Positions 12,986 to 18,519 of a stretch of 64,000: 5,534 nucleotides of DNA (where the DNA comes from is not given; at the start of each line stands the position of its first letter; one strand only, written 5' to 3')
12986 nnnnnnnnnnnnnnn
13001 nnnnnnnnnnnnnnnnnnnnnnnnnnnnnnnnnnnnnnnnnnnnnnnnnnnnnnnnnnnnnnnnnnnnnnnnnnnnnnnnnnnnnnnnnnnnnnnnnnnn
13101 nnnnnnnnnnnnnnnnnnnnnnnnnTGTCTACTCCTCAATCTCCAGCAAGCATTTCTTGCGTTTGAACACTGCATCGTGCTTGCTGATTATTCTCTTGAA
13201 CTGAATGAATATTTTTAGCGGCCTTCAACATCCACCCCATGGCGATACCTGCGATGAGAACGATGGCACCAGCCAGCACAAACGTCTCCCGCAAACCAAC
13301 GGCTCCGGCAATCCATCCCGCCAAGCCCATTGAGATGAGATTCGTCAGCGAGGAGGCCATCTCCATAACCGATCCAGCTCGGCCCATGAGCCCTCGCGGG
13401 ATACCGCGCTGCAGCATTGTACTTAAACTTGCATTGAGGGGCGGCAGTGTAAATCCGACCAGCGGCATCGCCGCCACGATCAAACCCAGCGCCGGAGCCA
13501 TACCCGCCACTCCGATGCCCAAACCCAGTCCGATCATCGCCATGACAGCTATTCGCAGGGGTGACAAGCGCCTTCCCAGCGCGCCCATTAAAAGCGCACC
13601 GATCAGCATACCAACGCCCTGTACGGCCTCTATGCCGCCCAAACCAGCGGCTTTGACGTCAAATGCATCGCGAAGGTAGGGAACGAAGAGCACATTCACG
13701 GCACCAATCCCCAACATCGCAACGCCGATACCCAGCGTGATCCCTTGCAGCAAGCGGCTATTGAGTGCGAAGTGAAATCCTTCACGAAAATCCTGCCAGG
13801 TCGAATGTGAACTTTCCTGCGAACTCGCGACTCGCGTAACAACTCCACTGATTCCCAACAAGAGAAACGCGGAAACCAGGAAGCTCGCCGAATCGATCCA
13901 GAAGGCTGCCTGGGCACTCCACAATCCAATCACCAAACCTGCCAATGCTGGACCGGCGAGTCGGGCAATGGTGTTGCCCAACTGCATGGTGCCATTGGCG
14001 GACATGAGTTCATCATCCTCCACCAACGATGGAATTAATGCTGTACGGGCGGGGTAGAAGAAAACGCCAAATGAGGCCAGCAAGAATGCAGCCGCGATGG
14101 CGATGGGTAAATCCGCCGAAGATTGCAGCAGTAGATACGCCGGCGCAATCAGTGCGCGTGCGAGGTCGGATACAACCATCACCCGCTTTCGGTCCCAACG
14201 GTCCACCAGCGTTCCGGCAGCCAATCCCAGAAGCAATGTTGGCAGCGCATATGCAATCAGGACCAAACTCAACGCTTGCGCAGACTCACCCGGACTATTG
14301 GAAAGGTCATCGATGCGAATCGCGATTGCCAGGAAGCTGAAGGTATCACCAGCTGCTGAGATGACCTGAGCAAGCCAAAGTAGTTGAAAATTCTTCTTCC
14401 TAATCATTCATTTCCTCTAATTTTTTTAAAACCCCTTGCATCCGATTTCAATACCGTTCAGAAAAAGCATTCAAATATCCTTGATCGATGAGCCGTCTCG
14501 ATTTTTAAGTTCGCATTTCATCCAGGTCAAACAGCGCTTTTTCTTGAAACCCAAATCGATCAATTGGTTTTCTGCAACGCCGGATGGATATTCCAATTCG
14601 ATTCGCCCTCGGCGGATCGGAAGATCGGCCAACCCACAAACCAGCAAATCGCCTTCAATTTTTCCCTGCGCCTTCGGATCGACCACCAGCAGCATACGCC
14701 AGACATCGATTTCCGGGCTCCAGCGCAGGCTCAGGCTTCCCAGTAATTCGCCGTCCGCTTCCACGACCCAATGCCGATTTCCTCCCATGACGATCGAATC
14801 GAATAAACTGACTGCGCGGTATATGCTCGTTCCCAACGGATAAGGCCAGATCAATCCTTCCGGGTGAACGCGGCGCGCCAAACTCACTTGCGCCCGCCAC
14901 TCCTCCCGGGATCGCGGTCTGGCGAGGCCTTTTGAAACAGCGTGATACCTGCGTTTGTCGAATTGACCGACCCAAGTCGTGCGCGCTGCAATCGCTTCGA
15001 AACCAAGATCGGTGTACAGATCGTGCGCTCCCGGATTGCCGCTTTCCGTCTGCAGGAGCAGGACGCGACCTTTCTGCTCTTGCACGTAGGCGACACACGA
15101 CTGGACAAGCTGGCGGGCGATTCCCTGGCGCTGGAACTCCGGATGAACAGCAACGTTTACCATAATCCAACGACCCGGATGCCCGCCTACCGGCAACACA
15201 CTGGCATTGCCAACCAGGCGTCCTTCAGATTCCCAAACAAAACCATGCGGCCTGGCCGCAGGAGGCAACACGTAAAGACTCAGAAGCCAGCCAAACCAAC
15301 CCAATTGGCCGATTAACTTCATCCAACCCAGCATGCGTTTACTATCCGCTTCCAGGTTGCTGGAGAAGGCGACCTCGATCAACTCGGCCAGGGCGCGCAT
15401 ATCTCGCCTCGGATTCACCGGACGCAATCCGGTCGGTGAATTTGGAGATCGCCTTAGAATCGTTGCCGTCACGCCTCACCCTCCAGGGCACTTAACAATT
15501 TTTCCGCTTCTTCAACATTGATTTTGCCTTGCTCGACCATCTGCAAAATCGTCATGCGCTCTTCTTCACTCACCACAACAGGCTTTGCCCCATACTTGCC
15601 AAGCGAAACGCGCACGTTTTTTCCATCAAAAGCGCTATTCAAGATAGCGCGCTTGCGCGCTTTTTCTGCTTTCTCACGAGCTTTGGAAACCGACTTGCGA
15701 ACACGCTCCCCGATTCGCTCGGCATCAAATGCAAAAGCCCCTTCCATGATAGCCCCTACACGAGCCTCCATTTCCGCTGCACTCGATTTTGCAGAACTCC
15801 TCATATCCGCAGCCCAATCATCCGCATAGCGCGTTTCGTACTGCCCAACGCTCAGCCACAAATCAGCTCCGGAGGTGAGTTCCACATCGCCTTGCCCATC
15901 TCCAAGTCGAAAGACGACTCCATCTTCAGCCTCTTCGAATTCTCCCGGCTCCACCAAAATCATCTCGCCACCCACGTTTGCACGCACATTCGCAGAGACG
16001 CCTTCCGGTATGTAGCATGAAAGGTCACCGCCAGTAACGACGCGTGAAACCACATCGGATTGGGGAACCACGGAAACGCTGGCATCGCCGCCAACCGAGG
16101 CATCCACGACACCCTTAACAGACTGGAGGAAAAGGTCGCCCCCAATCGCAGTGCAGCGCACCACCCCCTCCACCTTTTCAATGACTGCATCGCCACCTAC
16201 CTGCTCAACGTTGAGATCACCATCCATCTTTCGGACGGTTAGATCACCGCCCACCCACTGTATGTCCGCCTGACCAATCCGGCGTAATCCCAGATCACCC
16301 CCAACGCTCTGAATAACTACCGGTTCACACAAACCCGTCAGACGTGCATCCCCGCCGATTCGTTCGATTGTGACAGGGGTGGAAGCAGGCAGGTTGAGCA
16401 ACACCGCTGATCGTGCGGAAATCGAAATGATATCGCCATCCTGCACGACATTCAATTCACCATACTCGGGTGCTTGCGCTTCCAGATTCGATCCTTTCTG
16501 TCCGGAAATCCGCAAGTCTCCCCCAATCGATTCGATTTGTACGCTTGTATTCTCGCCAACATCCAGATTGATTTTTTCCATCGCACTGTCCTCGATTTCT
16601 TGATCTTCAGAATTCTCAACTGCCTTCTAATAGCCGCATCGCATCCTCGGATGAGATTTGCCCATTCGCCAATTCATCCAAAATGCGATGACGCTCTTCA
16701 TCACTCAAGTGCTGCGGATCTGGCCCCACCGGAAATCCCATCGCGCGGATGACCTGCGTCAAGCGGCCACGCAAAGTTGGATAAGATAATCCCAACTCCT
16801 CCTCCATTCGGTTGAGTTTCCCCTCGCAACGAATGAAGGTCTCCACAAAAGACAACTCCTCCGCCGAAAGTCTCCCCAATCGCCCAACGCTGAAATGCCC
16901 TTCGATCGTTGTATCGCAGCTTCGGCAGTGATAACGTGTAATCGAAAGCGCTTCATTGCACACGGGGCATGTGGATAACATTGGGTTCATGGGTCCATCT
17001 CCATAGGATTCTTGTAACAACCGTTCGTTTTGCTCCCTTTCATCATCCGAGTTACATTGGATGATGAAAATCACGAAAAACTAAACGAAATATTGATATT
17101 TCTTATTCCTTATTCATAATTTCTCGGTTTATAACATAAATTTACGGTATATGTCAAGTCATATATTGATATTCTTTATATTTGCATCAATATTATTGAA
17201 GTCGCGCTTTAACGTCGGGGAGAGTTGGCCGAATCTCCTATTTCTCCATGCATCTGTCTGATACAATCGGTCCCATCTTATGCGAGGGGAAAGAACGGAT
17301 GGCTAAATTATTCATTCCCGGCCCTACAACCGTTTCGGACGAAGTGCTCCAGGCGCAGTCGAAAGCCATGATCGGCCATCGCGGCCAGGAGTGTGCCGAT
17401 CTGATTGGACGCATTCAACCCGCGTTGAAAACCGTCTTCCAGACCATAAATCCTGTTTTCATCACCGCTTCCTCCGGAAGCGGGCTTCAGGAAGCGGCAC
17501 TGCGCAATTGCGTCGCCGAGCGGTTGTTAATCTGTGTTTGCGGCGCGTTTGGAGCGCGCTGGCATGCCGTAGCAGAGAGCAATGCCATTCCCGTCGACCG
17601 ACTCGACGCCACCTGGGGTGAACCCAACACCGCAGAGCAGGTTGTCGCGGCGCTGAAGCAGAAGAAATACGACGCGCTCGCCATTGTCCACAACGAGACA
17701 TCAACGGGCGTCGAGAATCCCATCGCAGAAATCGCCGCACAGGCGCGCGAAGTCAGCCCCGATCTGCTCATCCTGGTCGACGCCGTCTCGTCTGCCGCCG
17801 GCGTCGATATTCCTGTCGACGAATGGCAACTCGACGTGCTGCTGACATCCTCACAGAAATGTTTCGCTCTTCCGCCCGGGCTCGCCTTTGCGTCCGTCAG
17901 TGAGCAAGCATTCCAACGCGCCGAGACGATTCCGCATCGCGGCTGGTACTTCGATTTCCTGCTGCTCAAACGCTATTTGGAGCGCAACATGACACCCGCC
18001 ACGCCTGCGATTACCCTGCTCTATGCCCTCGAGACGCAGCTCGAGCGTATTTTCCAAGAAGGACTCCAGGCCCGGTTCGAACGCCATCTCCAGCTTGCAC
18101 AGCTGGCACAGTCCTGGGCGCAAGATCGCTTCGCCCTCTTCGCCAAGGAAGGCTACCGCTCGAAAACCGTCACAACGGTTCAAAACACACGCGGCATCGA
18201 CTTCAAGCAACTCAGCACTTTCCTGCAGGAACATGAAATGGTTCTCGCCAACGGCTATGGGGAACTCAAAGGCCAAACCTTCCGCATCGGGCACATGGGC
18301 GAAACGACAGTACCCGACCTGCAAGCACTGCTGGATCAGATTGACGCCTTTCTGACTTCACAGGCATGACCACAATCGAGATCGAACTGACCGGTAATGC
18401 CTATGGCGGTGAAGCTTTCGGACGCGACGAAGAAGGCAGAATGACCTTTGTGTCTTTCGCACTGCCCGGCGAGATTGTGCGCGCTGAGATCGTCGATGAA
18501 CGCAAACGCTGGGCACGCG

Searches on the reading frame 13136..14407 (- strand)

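Call 54: search_protein_families(library=pfam, proteins=[window:13136-14407:-], max_evalue=0.001)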
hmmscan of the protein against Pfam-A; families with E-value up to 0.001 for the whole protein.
window:13136-14407:- (423 aa): 2 families
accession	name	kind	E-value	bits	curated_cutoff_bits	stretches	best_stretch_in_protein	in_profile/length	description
PF07690.21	MFS_1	-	4.6e-38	131.5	33.4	2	10-218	1-203/347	Major Facilitator Superfamily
PF05977.19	MFS_3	-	3.7e-27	95.4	27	1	2-392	7-392/524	Transmembrane secretion effector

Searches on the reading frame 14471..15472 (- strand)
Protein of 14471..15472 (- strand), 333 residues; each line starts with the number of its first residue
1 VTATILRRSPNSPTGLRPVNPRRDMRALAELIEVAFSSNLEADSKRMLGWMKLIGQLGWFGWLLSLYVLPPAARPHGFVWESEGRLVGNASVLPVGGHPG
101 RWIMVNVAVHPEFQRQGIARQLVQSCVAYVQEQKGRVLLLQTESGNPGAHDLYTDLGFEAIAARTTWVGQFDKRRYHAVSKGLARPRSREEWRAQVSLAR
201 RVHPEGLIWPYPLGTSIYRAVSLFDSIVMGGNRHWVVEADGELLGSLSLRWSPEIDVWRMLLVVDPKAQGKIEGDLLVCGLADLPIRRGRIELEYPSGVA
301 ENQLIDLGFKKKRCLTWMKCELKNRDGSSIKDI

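Call 55: search_protein_families(library=pfam, proteins=[window:14471-15472:-], max_evalue=0.001)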
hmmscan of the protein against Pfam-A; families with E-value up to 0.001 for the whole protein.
window:14471-15472:- (333 aa): 7 families
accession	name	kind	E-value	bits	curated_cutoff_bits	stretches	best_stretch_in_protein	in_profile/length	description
PF00583.31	Acetyltransf_1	-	1.1e-21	77.7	20.7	1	73-158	31-116/116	Acetyltransferase (GNAT) family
PF13508.13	Acetyltransf_7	-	7.5e-20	71.5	27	1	76-159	4-83/84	Acetyltransferase (GNAT) domain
PF13673.13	Acetyltransf_10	-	1.5e-12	48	23.6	1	78-164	34-113/128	Acetyltransferase (GNAT) domain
PF08445.16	FR47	-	1e-09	38.6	22.1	1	103-168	23-86/86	FR47-like protein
PF13302.13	Acetyltransf_3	-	7.8e-06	27.1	25.4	1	72-159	50-138/138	Acetyltransferase (GNAT) domain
PF14542.12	Acetyltransf_CG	-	1.7e-05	25.3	30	1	100-138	23-61/80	GCN5-related N-acetyl-transferase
PF13527.13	Acetyltransf_9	-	0.0001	22.7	25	0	79-142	45-113/127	Acetyltransferase (GNAT) domain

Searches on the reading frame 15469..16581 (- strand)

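Call 55: search_protein_families(library=pfam, proteins=[window:15469-16581:-], max_evalue=0.001)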
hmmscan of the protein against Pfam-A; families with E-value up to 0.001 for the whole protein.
window:15469-16581:- (370 aa): 1 family
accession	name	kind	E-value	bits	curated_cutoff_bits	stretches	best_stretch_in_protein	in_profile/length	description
PF22746.1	SHOCT-like_DUF2089-C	-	4.7e-10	39.1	27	1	340-369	1-30/32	SHOCT-like domain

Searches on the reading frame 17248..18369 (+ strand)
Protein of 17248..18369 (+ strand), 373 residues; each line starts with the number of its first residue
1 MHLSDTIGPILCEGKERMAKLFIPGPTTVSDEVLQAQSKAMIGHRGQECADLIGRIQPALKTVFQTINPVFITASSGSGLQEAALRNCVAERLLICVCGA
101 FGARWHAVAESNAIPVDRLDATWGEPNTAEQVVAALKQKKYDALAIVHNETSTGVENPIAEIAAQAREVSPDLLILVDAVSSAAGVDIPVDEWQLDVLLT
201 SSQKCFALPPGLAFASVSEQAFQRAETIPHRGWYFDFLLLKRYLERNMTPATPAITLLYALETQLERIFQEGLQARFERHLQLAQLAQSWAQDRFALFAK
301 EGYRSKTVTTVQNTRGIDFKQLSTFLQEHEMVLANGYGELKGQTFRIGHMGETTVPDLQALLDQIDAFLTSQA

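Call 55: search_protein_families(library=pfam, proteins=[window:17248-18369:+], max_evalue=0.001)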
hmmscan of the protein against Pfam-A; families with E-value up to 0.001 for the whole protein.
window:17248-18369:+ (373 aa): 1 family
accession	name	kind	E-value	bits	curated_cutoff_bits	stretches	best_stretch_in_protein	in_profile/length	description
PF00266.25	Aminotran_5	-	1.6e-18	67.3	21.5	1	105-336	105-338/371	Aminotransferase class-V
